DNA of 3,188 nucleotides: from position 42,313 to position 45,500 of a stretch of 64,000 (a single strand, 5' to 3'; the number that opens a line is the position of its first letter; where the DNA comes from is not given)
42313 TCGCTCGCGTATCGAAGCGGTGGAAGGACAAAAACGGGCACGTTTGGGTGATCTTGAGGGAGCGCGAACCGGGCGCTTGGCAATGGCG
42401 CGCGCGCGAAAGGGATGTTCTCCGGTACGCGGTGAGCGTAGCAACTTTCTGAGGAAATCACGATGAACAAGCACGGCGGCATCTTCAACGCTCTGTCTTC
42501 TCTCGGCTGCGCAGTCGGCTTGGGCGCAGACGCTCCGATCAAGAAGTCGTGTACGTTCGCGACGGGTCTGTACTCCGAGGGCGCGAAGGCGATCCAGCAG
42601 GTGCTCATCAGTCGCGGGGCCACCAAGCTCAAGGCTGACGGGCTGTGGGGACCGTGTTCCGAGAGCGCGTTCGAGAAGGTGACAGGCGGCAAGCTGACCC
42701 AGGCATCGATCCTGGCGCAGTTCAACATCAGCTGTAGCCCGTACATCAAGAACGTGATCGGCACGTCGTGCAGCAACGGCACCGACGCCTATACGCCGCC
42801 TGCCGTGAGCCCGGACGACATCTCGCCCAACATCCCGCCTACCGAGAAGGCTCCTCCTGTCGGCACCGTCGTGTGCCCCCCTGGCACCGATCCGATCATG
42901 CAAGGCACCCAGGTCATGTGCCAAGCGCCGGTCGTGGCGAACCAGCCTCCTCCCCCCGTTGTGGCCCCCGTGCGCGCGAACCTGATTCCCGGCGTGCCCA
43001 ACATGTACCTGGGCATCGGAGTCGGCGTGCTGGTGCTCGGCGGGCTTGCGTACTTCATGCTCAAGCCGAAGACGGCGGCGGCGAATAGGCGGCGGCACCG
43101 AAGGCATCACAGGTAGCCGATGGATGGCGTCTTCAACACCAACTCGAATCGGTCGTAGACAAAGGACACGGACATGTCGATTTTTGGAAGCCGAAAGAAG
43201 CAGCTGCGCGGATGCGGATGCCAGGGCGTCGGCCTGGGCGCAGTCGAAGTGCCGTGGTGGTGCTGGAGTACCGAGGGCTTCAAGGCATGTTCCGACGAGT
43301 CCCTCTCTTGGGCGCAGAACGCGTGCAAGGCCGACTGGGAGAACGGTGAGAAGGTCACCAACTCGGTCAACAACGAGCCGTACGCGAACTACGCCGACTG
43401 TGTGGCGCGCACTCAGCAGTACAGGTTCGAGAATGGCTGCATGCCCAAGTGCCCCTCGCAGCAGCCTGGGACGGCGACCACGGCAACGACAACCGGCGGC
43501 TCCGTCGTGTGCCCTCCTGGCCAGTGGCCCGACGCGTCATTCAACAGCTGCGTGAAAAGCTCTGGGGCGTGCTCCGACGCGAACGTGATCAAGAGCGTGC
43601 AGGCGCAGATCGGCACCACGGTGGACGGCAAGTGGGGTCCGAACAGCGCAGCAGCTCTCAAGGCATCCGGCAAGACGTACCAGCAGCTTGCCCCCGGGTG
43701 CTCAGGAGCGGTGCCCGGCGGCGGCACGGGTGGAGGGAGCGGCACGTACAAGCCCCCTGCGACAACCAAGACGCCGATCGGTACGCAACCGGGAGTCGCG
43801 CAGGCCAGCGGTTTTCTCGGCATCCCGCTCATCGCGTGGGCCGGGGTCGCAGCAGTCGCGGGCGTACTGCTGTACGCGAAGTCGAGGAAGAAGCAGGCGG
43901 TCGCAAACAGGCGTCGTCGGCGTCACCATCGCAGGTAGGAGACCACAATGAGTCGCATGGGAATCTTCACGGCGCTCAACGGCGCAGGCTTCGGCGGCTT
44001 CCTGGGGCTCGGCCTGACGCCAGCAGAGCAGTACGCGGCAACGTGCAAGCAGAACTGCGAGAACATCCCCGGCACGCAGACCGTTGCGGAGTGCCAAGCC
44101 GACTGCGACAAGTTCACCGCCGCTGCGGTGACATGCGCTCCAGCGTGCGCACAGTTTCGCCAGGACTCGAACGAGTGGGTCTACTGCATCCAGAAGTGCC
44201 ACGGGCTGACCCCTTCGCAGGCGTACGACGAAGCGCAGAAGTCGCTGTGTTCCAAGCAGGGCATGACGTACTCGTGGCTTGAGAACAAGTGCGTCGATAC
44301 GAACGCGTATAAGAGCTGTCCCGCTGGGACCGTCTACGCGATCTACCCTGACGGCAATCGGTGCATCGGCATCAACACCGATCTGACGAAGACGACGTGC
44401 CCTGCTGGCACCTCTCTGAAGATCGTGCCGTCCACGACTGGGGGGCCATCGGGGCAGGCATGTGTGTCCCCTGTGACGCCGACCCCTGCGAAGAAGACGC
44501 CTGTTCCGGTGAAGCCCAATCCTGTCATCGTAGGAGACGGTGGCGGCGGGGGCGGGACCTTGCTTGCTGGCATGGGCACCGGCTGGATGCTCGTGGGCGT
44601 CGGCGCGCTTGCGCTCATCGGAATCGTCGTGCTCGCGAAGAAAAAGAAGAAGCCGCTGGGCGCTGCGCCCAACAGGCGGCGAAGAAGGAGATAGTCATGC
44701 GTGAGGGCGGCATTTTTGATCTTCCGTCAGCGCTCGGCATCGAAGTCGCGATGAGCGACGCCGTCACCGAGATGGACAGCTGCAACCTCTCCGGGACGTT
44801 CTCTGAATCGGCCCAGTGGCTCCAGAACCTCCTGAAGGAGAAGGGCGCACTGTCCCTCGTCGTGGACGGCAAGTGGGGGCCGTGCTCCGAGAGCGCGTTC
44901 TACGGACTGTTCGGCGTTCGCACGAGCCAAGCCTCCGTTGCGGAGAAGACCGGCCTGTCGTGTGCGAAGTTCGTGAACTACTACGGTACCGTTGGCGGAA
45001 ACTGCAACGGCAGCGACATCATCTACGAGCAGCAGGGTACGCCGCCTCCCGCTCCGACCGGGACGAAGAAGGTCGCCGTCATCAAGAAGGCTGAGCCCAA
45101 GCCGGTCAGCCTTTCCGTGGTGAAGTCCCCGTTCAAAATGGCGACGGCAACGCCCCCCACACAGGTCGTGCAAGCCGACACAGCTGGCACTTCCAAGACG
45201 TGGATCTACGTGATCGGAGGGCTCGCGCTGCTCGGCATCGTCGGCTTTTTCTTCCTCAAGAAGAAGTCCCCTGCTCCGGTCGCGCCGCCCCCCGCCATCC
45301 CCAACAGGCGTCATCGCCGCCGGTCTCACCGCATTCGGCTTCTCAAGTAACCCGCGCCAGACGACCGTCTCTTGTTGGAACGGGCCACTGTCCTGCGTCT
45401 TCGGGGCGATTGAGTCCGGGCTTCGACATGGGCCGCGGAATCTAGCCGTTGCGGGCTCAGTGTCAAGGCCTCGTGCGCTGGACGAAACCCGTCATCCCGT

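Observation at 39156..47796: Tandem array of at least ten paralogous genes for Cys-rich proteins ending in a transmembrane helix plus a conserved A-x-(A/P)-N-R-R-R-R-R-R(-H-H-R) tail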

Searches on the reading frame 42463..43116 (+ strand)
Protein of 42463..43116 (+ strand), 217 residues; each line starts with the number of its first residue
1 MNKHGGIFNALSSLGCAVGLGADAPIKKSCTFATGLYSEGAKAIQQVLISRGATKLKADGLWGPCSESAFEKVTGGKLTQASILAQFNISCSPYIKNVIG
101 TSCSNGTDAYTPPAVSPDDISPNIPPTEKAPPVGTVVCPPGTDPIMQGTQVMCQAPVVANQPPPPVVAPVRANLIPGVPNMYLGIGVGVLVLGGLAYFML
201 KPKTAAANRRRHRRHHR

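Call 7: search_protein_families(library=pfam, proteins=[window:42463-43116:+], max_evalue=1)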
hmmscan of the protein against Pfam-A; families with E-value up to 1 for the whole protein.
window:42463-43116:+ (217 aa): 0 families

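Call 8: search_protein_families(library=phrogs, proteins=[window:42463-43116:+], max_evalue=1)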
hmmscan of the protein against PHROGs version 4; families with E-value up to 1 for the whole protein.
window:42463-43116:+ (217 aa): 1 family
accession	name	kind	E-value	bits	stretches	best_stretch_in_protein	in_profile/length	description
phrog_2649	-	lysis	0.05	14.5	1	41-72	184-214/261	endolysin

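Call 13: find_homologous_proteins(query=window:42463-43113:+, max_evalue=0.01)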
Query window:42463-43113:+ (217 aa): 8 proteins with E <= 0.01 among 512 candidates.
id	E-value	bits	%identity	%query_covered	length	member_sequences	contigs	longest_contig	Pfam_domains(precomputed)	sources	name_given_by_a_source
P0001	4.8e-142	489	100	100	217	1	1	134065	-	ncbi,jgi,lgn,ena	ncbi:MAG: hypothetical protein WC683_02430 [bacterium]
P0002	8.7e-69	249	59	98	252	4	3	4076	-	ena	-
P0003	2.6e-49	186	49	97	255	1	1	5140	-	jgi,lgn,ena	-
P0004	4.3e-48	182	51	99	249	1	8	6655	-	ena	-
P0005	5.9e-35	139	45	91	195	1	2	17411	-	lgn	-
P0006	1.2e-29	121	42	96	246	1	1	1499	-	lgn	-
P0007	3.7e-22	97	48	55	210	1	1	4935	-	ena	-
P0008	4.7e-22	96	36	98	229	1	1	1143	-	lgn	-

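Call 15: find_encoding_contigs(protein=P0005, flank=10000, max_places=3)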
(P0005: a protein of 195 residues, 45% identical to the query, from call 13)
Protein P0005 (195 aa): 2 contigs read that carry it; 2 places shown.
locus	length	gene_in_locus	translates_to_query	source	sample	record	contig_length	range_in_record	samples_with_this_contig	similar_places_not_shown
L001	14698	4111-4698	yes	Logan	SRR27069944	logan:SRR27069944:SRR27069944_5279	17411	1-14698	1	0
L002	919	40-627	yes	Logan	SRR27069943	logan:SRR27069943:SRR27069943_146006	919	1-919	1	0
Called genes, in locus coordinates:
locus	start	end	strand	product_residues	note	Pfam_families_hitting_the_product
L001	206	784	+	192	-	-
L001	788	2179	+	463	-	-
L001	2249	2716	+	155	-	-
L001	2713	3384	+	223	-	-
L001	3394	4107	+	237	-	-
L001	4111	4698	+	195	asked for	-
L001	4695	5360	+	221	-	-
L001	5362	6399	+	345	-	-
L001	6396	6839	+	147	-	-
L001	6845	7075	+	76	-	-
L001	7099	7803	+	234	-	-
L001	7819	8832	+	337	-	-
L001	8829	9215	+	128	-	-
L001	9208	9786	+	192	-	-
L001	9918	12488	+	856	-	-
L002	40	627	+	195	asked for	-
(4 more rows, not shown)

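Call 16: find_encoding_contigs(protein=P0001, flank=10000, max_places=3)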
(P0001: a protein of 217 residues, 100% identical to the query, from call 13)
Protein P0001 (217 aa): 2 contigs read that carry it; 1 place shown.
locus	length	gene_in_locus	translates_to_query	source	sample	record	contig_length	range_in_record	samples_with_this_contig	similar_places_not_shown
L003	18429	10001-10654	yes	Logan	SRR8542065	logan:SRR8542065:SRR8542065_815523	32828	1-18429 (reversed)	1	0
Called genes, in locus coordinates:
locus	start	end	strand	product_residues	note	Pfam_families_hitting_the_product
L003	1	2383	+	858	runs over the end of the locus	-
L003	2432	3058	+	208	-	-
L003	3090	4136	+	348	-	-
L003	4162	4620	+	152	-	-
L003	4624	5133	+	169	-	-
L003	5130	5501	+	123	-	-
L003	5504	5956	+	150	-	PF00782:DSPc (weak)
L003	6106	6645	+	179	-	-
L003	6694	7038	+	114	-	-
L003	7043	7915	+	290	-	-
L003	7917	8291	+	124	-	-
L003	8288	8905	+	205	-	-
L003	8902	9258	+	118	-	-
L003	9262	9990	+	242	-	-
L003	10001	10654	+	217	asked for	-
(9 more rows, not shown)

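Call 44: search_dna_similar(query=window:42463-43113:+, collection=phages, mode=protein, max_evalue=0.01, max_rows=10)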
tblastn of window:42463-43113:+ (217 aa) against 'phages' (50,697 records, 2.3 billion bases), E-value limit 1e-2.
No match.

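Call 45: search_protein_families(library=ncbifam, proteins=[window:42463-43116:+], max_evalue=1)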
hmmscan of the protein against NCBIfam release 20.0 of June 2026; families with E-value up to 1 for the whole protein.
window:42463-43116:+ (217 aa): 0 families

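Call 60: search_protein_families(library=pfam, alignment_id=A3, max_evalue=1)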
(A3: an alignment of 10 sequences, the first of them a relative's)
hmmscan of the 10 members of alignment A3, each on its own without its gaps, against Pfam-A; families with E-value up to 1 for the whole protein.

A. member 1, P0001 (217 aa): 0 families

B. families by the number of members that match (of 10 scanned): 7 families
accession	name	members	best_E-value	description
PF00746.26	Gram_pos_anchor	2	0.12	LPXTG cell wall anchor motif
PF14230.11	DUF4333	1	0.0055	Domain of unknown function (DUF4333)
PF13564.11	DoxX_2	1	0.011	DoxX-like family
PF09712.15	PHA_synth_III_E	1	0.12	Poly(R)-hydroxyalkanoic acid synthase subunit (PHA_synth_III_E)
PF19258.4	KxYKxGKxW_sig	1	0.19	KxYKxGKxW signal peptide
PF11833.13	CPP1-like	1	0.23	Protein CHAPERONE-LIKE PROTEIN OF POR1-like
PF22980.2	Myb_DNA-bind_8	1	0.37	Myb-like DNA-binding domain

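Call 71: search_protein_representatives(alignment_id=A3)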
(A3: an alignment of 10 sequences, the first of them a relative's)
Query: 10 sequences, 225 profile positions. Proteins with E-value up to 0.001 (for the whole library): 108; up to 1e-10: 50; up to 1e-30: 18. The best 108 are listed.
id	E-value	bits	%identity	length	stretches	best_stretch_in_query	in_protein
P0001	1.3e-87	310.0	-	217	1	1-222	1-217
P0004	1.1e-75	270.9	-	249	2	1-138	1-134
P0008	7.8e-71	255.1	-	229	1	1-210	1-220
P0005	3.3e-69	249.8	-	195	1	2-203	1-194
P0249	4.5e-66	239.5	-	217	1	2-222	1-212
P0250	1.6e-53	198.5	-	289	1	1-222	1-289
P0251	1.1e-50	189.1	-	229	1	5-213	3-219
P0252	3.6e-49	184.2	-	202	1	15-201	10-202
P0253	3.4e-45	171.2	-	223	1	1-202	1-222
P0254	1.6e-41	159.2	-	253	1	5-221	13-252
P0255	2.2e-41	158.7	-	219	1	12-205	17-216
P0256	2.8e-38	148.6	-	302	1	2-219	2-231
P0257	1.7e-37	146.1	-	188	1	2-200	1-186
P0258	2.6e-36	142.1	-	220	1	1-223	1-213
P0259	4.9e-36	141.3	-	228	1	15-193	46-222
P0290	1.2e-11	61.5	-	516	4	31-79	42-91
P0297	3.6e-10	56.7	-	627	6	40-72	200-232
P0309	2.8e-06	43.9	-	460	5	39-71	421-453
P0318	4.5e-05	40.0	-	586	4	44-73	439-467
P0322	6.1e-05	39.6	-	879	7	36-71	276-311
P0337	1.9e-04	37.9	-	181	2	144-222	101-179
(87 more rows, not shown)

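Call 93: find_encoding_contigs(protein=P0337, flank=10000, max_places=2)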
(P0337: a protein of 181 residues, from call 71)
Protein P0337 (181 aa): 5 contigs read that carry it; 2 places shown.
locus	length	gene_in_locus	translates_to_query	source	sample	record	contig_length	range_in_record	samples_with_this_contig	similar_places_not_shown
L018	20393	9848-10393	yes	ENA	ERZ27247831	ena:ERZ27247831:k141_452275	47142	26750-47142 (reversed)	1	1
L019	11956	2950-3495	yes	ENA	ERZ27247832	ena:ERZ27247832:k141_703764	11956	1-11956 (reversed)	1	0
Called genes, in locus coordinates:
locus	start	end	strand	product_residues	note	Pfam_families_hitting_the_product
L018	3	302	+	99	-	?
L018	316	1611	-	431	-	PF01385:OrfB_IS605, PF07282:Cas12f1-like_TNB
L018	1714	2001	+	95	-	-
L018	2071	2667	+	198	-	-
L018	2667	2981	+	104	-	-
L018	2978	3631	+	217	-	-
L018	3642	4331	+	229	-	-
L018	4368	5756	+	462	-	-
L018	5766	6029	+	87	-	-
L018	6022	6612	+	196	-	-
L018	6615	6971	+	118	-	-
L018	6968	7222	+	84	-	-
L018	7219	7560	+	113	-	-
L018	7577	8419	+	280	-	-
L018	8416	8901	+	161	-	-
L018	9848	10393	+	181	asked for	-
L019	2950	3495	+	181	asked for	-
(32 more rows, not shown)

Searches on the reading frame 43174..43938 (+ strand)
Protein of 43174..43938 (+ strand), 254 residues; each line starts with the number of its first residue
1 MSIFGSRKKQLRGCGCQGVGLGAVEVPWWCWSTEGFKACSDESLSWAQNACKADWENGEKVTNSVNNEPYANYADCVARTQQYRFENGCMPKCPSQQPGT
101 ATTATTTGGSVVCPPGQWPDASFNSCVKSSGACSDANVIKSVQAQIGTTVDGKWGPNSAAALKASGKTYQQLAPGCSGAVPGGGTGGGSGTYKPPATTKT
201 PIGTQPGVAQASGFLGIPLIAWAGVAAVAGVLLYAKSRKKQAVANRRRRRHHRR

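Call 7: search_protein_families(library=pfam, proteins=[window:43174-43938:+], max_evalue=1)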
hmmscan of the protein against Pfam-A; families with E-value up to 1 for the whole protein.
window:43174-43938:+ (254 aa): 0 families

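Call 8: search_protein_families(library=phrogs, proteins=[window:43174-43938:+], max_evalue=1)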
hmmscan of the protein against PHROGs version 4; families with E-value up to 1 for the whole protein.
window:43174-43938:+ (254 aa): 3 families
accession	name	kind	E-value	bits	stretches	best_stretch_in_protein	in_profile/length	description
phrog_894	-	lysis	0.038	14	1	139-168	11-40/389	endolysin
phrog_36566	-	unknown function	0.28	11.9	1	130-202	26-89/170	-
phrog_32638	-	unknown function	0.52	11.3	1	219-250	33-65/65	-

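Call 45: search_protein_families(library=ncbifam, proteins=[window:43174-43938:+], max_evalue=1)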
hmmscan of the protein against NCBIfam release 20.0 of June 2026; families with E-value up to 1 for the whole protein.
window:43174-43938:+ (254 aa): 0 families

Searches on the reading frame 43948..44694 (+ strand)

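Call 7: search_protein_families(library=pfam, proteins=[window:43948-44694:+], max_evalue=1)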
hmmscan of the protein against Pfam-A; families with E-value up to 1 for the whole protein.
window:43948-44694:+ (248 aa): 0 families

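Call 8: search_protein_families(library=phrogs, proteins=[window:43948-44694:+], max_evalue=1)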
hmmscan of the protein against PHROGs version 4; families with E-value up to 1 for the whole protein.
window:43948-44694:+ (248 aa): 1 family
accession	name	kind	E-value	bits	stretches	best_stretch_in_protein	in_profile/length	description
phrog_30850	-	unknown function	0.63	10.4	0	183-206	159-182/402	-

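Call 45: search_protein_families(library=ncbifam, proteins=[window:43948-44694:+], max_evalue=1)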
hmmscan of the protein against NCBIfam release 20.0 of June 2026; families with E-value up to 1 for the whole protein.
window:43948-44694:+ (248 aa): 0 families

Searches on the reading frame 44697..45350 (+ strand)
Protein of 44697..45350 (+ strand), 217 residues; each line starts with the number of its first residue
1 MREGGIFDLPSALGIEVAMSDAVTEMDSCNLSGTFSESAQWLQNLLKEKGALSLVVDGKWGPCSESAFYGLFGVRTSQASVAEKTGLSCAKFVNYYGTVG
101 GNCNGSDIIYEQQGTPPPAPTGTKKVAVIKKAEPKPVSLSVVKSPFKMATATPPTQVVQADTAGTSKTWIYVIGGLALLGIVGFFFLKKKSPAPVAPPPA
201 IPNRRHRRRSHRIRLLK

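Call 7: search_protein_families(library=pfam, proteins=[window:44697-45350:+], max_evalue=1)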
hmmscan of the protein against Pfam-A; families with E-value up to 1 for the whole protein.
window:44697-45350:+ (217 aa): 2 families
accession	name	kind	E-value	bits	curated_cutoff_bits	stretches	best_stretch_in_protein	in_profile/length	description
PF13564.11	DoxX_2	-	0.011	16.3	26.3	1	149-184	17-52/103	DoxX-like family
PF00746.26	Gram_pos_anchor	-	0.15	12.5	20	1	170-190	19-40/43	LPXTG cell wall anchor motif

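Call 8: search_protein_families(library=phrogs, proteins=[window:44697-45350:+], max_evalue=1)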
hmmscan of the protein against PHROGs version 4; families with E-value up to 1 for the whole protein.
window:44697-45350:+ (217 aa): 0 families

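Call 45: search_protein_families(library=ncbifam, proteins=[window:44697-45350:+], max_evalue=1)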
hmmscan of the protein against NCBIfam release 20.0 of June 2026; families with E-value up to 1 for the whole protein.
window:44697-45350:+ (217 aa): 3 families
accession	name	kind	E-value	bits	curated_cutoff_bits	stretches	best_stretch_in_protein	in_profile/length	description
TIGR01167.1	LPXTG_anchor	domain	0.00047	20.7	15.9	1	164-190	6-32/34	LPXTG cell wall anchor domain-containing protein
NF045712.1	sulf_resp_HmcD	equivalog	0.085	12.8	34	1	166-184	11-29/38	sulfate respiration complex protein HmcD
NF053819.1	EF0750_LPXTG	subfamily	0.36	11.4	47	1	162-190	75-103/105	EF2685/EF0750 family sortase-dependent surface protein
